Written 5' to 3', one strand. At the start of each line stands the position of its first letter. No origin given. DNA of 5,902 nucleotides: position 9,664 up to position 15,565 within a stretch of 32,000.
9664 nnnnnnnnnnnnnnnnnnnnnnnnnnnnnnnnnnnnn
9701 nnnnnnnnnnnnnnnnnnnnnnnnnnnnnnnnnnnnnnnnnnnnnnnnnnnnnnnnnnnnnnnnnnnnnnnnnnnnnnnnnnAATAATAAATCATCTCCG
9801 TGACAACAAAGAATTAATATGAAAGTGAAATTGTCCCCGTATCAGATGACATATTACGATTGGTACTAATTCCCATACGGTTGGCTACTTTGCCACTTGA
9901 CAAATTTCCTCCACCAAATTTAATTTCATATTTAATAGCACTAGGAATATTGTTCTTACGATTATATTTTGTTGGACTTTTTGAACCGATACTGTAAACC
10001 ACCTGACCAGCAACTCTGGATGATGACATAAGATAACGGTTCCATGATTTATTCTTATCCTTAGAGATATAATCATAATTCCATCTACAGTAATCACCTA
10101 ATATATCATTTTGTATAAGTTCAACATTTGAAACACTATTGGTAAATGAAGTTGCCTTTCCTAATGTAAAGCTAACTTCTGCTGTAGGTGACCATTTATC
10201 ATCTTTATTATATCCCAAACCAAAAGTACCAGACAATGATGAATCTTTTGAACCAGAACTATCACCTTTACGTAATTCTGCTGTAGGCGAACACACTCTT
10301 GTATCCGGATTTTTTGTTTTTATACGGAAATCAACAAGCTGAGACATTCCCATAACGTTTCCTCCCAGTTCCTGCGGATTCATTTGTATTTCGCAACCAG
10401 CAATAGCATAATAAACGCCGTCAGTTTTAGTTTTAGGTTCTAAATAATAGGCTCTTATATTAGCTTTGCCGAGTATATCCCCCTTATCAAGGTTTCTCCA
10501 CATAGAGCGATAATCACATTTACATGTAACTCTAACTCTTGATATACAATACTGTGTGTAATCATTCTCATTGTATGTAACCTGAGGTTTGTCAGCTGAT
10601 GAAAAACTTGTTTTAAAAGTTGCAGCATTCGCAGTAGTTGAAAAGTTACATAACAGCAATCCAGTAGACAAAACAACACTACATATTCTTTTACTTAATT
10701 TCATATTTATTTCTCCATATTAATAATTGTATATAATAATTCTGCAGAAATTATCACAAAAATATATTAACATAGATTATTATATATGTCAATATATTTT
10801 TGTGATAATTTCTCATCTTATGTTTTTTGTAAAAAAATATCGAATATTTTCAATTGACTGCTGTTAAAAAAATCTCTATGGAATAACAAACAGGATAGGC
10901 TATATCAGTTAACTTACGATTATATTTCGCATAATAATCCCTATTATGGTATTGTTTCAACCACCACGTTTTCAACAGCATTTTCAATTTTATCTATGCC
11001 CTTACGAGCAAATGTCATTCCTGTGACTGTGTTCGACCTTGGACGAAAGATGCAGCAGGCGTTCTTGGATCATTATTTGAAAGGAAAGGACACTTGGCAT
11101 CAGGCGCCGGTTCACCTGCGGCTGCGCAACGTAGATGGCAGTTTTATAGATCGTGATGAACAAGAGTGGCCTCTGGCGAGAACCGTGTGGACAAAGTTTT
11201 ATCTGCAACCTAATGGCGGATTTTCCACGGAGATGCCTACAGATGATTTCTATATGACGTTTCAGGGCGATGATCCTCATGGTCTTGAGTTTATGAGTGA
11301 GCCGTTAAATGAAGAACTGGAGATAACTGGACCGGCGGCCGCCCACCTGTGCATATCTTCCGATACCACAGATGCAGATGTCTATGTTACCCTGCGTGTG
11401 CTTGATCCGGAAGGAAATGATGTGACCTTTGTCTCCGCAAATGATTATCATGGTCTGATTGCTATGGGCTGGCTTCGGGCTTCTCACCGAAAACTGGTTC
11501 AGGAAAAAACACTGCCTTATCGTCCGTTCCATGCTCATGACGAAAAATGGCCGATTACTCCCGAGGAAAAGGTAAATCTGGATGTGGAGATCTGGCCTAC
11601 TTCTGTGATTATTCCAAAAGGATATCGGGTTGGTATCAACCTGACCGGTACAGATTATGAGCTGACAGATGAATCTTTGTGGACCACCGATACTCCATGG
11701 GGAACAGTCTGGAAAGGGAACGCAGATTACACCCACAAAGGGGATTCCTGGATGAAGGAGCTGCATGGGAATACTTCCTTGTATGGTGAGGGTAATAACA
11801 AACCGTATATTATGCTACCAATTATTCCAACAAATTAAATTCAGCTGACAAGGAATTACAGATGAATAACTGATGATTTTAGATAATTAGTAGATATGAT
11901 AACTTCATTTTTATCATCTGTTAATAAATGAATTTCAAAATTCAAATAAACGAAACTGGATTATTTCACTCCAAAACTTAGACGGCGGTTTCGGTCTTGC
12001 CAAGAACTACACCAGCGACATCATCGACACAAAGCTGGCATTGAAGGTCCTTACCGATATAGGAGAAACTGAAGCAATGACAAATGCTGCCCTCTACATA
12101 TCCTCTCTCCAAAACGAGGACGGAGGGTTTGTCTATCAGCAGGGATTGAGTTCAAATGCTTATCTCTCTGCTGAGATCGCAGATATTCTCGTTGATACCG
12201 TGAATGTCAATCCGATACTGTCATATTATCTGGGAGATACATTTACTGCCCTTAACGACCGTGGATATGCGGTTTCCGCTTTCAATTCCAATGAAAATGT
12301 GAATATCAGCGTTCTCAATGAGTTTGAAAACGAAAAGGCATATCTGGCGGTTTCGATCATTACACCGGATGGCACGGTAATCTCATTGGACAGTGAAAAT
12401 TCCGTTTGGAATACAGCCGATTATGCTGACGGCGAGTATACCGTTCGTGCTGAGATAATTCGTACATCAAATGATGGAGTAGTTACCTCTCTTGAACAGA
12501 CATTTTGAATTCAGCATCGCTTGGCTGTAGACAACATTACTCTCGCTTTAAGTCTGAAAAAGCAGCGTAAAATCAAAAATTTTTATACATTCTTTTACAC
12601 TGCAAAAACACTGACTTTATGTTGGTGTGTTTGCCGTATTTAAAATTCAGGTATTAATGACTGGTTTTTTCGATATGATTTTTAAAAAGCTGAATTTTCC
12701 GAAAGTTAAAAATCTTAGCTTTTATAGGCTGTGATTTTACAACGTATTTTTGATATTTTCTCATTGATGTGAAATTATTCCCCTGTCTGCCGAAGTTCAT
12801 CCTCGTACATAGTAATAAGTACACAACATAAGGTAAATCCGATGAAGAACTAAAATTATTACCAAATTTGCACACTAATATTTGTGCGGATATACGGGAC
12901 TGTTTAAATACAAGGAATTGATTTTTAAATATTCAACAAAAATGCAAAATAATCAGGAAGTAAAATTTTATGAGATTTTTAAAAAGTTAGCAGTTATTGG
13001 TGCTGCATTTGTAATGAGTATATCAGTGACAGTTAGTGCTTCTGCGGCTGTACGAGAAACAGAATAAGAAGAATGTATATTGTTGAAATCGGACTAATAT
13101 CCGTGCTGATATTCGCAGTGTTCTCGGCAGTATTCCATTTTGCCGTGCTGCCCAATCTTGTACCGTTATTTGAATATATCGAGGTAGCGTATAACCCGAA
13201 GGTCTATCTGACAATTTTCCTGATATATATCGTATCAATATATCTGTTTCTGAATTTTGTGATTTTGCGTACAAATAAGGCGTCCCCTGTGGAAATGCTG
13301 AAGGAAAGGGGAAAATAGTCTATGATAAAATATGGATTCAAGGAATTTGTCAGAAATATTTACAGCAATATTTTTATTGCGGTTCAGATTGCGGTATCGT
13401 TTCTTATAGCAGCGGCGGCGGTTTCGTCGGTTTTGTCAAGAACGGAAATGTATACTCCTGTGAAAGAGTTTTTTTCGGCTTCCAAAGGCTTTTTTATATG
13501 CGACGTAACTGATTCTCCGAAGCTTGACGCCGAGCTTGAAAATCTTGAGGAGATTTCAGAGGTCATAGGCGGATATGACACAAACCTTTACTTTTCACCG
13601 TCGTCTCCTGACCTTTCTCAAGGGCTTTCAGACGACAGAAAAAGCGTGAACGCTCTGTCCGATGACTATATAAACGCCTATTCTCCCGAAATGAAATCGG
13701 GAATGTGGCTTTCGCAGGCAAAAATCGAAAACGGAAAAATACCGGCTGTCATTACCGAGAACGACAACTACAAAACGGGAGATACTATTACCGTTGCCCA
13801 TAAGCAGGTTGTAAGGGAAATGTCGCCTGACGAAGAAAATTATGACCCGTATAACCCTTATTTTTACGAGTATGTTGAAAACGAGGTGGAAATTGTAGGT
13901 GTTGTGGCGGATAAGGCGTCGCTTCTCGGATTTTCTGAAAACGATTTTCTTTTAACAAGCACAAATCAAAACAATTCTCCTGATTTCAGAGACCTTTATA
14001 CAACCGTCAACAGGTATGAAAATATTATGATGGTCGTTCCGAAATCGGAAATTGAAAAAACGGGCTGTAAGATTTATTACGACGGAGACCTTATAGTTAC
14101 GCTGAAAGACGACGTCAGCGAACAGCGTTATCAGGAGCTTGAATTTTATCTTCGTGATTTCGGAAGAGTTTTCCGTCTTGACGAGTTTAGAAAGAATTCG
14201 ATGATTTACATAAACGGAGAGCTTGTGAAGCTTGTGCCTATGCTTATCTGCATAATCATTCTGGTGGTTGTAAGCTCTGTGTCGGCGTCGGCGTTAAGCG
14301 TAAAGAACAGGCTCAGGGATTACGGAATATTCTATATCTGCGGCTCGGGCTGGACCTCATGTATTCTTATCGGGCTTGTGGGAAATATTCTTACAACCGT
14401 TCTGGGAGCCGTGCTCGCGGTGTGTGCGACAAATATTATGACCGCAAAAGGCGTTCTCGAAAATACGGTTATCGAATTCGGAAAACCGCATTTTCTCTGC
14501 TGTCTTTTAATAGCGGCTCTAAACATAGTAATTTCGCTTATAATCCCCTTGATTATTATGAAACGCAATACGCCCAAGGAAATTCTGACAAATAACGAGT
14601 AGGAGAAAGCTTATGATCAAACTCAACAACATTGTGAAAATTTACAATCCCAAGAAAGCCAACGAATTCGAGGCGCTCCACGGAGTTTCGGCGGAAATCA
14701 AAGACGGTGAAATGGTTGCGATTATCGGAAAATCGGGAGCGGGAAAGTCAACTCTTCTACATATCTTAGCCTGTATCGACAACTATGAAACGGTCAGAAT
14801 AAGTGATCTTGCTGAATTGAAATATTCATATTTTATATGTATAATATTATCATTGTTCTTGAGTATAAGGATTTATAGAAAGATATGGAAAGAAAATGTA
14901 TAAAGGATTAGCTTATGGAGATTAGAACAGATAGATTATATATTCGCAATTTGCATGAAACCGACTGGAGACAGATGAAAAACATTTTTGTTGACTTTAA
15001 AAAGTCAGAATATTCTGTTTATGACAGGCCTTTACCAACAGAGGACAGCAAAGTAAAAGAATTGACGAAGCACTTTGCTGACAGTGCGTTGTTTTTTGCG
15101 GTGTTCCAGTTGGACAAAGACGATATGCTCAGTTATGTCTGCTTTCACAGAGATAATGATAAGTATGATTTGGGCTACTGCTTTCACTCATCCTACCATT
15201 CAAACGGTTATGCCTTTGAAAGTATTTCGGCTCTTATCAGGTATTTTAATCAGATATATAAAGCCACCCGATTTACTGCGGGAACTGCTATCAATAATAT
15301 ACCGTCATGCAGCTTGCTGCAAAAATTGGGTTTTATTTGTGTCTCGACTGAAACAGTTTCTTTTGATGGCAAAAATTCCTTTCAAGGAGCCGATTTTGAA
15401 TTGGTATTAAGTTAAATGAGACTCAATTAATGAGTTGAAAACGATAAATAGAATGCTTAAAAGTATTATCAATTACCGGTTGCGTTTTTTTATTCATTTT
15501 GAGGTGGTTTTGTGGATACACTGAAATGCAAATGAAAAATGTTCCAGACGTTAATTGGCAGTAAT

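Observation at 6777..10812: AT-rich three-gene operon: secreted protein with a pore-forming-toxin-like hairpin, a membrane-anchored protein and a fused ABC/FtsX transporter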

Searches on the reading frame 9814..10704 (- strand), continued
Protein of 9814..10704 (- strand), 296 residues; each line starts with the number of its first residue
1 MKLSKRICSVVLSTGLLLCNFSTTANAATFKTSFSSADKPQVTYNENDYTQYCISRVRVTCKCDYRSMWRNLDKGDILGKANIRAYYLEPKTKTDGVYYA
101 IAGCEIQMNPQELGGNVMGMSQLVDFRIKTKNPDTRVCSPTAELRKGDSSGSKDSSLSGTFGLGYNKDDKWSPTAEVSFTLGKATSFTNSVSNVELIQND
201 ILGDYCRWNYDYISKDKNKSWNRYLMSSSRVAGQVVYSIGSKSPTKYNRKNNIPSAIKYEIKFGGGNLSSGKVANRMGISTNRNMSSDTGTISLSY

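Call 26: search_solved_structures(query=A2, max_evalue=10, show_alignments=3)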
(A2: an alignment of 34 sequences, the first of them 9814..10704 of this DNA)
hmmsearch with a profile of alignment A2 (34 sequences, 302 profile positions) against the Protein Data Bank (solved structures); distinct sequences matched with E-value up to 10: 6.
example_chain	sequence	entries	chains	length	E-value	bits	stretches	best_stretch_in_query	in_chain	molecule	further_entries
4i0n_A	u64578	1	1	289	0.0036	19.9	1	156-232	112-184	Necrotic enteritis toxin B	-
4h56_A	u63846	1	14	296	0.0038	19.8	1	156-232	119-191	Necrotic enteritis toxin B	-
9rsm_A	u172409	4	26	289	0.02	17.4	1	128-233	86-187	Leukocidin/Hemolysin toxin family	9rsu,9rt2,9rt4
6yz5_F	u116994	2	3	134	0.13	14.8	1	174-226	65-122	Nanobody H11-D4 | Nanobody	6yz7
6z2m_F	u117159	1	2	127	0.21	14.1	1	174-225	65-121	nanobody D4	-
6z43_X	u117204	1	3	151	0.29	13.6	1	174-225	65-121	Nanobody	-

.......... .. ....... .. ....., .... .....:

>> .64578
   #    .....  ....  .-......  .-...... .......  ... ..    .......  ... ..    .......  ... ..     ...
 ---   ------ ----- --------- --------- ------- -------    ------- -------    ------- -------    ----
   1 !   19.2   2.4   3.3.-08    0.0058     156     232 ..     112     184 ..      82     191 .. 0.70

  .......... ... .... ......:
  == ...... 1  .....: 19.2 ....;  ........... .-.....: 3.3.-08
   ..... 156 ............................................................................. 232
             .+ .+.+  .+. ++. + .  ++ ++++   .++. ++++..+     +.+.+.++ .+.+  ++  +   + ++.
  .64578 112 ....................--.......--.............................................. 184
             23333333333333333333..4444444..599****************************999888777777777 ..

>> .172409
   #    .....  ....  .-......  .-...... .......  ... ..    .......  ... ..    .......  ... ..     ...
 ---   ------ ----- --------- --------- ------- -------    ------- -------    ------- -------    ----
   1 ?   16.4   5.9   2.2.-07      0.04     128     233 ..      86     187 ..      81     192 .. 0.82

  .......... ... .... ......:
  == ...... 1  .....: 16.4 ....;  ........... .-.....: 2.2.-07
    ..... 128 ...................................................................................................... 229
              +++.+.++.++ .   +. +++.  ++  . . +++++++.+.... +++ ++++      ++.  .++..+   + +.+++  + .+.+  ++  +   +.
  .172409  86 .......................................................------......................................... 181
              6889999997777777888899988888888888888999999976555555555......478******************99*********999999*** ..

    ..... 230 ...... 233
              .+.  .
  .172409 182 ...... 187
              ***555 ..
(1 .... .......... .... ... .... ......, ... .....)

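Call 63: search_dna_similar(query=window:9814-10704:-, collection=plasmids, mode=protein, max_evalue=0.01)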
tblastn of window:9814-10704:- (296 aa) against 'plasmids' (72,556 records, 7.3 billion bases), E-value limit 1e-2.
No match.

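Call 64: search_dna_similar(query=window:9814-10704:-, collection=phages, mode=protein, max_evalue=0.01)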
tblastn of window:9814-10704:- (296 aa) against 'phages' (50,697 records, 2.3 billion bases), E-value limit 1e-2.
No match.

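Call 82: find_encoding_contigs(protein=P0038, flank=6000, max_places=2)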
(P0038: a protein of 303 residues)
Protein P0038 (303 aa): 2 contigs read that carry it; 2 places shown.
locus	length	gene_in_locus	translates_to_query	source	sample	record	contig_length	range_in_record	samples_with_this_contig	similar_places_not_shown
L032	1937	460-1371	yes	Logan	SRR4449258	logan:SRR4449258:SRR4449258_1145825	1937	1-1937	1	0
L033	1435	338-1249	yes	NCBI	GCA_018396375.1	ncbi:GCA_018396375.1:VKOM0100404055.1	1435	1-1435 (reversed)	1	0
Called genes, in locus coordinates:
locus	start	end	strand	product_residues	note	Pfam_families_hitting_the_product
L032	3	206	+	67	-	?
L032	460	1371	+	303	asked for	-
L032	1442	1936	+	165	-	?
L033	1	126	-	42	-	?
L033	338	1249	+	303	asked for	-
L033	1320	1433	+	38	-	?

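Call 83: find_encoding_contigs(protein=P0045, flank=6000, max_places=2)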
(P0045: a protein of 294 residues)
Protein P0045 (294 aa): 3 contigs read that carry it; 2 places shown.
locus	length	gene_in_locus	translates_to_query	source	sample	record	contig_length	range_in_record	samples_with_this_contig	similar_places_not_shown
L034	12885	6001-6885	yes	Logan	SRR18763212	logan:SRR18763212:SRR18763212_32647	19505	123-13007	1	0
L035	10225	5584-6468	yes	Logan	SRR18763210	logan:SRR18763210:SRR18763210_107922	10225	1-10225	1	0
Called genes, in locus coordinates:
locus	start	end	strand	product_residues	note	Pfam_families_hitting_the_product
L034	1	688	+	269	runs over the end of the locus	?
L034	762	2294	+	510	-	PF00672:HAMP, PF00512:HisKA, PF02518:HATPase_c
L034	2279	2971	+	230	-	PF00072:Response_reg, PF00486:Trans_reg_C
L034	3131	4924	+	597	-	PF20586:DUF6788, PF13173:AAA_14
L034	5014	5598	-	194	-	PF01381:HTH_3, PF12844:HTH_19, PF13560:HTH_31 (weak)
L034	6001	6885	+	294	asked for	-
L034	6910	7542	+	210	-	-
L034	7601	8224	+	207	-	-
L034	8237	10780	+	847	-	PF00005:ABC_tran, PF02687:FtsX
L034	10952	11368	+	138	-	-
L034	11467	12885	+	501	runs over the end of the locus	PF14504:CAP_assoc_N, PF00188:CAP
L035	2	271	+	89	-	?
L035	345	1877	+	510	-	PF00672:HAMP, PF00512:HisKA, PF02518:HATPase_c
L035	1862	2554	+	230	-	PF00072:Response_reg, PF00486:Trans_reg_C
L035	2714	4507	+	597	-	PF20586:DUF6788, PF13173:AAA_14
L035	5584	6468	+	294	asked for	-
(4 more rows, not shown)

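Call 98: fold_search(model_id=the predicted structure, library=viral)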
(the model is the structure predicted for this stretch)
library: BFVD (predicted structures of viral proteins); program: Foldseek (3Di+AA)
matches with E <= 10: 348; with E <= 0.001: 1
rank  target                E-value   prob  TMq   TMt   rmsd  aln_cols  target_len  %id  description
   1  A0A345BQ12            2.6e-04  0.82  0.20  0.17  25.5       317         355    8  (no name in the UniProt tables at hand)
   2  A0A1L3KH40            1.0e-03  0.92  0.27  0.33  10.0       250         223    8  (no name in the UniProt tables at hand)
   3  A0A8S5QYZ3            5.5e-03  0.11  0.14  0.14  28.6       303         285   10  Structural protein [Siphoviridae sp. ctyvQ1]
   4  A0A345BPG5            1.8e-02  0.15  0.16  0.12  26.1       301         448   11  (no name in the UniProt tables at hand)
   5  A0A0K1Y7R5            2.4e-02  0.28  0.21  0.09  13.0       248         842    6  (no name in the UniProt tables at hand)
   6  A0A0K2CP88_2          2.5e-02  0.08  0.12  0.06  23.5       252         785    8  Carbohydrate-binding module family 96 domain-containing protein [Brevibacillus phage SecTim467]
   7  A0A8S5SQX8            2.7e-02  0.41  0.23  0.30  14.2       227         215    9  Uncharacterized protein [Podoviridae sp. ctXBg1]
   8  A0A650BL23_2          3.6e-02  0.03  0.08  0.03  39.2       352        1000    8  Structural polyprotein [Botrylloides leachii nidovirus]
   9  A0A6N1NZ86            4.5e-02  0.07  0.16  0.10  30.4       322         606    8  Ig family protein [Tupanvirus deep ocean]
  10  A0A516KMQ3            5.0e-02  0.08  0.14  0.09  16.6       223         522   12  Putative pectate lyase protein [Bacillus phage vB_BmeM-Goe8]
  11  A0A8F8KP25            5.6e-02  0.06  0.11  0.08  22.4       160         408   12  Uncharacterized protein [Clandestinovirus]
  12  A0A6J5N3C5            6.3e-02  0.04  0.11  0.07  26.1       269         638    7  Peptidase S74 domain-containing protein [uncultured Caudovirales phage]
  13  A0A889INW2            6.7e-02  0.33  0.22  0.33  13.4       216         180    8  Uncharacterized protein [Evros sobemo-like virus]
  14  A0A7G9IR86            6.7e-02  0.10  0.14  0.17  15.9       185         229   11  Uncharacterized protein [Thrips tabaci associated tombus-like virus 1]
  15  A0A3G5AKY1            7.5e-02  0.30  0.23  0.17  12.2       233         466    9  RING-type E3 ubiquitin transferase [Sylvanvirus sp.]
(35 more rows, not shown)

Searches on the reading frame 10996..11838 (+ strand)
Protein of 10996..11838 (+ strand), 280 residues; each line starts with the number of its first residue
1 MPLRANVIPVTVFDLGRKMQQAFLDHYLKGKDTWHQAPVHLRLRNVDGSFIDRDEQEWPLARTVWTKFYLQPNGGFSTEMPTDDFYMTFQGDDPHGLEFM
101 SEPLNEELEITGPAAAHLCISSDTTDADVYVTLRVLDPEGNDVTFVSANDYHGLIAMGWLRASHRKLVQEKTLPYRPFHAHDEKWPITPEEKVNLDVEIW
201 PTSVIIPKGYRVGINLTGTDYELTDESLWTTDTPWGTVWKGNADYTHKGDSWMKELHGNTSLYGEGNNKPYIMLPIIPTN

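Call 3: search_protein_families(library=pfam, proteins=[window:10996-11838:+], max_evalue=1)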
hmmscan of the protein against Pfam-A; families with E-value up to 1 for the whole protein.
window:10996-11838:+ (280 aa): 2 families
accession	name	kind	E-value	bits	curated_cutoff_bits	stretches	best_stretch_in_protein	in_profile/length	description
PF08530.16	PepX_C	-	2.2e-32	113.2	22.5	1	48-234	19-194/217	X-Pro dipeptidyl-peptidase C-terminal non-catalytic domain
PF09334.17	tRNA-synt_1g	-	0.068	12.3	20.1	1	117-157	15-53/391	tRNA synthetases class I (M)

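Call 4: search_protein_families(library=ncbifam, proteins=[window:10996-11838:+], max_evalue=1)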
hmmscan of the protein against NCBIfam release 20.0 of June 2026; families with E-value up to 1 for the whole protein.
window:10996-11838:+ (280 aa): 3 families
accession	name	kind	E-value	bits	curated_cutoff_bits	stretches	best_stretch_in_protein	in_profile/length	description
TIGR00976.1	CocE_NonD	subfamily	1.8e-19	70.2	66.3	2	90-223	404-508/550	CocE/NonD family hydrolase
NF003780.0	PRK05371.1-1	subfamily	2.2e-06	26.4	642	1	91-227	450-563/594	Xaa-Pro dipeptidyl-peptidase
NF001100.0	PRK00133.1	equivalog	0.12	10.9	587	1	123-163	27-63/676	methionine--tRNA ligase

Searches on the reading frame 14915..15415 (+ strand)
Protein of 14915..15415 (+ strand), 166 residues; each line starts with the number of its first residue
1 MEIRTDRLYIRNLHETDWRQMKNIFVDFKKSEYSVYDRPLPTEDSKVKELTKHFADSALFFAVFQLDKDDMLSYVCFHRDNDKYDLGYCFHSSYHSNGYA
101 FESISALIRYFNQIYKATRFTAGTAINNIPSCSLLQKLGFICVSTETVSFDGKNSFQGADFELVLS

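Call 78: search_protein_families(library=pfam, proteins=[window:14915-15415:+], max_evalue=0.0001)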
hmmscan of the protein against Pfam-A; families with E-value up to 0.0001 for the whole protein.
window:14915-15415:+ (166 aa): 3 families
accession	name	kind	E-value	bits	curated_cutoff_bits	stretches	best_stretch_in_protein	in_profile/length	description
PF13302.13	Acetyltransf_3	-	8.2e-16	59.4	25.4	1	7-140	1-137/138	Acetyltransferase (GNAT) domain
PF00583.31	Acetyltransf_1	-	8.6e-08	32.9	20.7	1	23-140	6-116/116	Acetyltransferase (GNAT) family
PF13420.13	Acetyltransf_4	-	2.6e-05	24.7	24.3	1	10-144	1-138/155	Acetyltransferase (GNAT) domain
